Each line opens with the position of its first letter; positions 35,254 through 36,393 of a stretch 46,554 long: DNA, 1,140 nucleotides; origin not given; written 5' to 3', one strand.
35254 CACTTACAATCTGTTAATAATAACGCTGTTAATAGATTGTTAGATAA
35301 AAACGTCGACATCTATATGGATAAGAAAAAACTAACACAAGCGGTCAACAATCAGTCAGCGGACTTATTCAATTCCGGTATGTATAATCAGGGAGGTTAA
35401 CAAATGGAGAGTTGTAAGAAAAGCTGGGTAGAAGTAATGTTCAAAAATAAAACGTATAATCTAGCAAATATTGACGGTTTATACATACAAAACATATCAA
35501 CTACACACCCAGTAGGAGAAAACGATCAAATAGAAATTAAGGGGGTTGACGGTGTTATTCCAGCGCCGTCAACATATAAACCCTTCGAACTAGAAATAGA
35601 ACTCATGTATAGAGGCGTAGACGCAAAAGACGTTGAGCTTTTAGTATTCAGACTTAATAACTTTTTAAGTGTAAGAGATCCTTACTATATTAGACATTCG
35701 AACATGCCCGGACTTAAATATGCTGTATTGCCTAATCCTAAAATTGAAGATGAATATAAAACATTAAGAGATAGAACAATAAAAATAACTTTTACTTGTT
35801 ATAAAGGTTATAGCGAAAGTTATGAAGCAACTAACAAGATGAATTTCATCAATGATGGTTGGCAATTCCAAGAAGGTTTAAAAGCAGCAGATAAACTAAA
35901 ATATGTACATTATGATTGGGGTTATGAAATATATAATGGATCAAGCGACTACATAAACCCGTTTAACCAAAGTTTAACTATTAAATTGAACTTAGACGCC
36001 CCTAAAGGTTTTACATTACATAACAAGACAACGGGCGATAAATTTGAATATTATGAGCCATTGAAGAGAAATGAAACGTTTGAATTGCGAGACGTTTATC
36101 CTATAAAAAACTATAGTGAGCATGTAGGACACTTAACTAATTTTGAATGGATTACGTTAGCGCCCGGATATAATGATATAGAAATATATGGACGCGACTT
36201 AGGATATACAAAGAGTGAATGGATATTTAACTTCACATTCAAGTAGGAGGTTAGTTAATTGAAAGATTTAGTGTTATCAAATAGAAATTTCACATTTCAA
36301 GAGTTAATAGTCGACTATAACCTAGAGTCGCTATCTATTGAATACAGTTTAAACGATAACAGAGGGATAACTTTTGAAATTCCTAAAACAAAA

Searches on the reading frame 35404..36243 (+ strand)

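Call 50: search_protein_families(library=pfam, max_evalue=0.01, proteins=[window:35404-36243:+])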
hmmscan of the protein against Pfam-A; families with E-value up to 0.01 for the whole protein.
seq(280 aa): 1 family
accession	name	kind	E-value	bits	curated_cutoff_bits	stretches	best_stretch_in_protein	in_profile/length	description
PF05709.17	Sipho_tail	-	1.4e-14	54.7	24.2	1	16-132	4-118/118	Phage tail protein RIFT-related domain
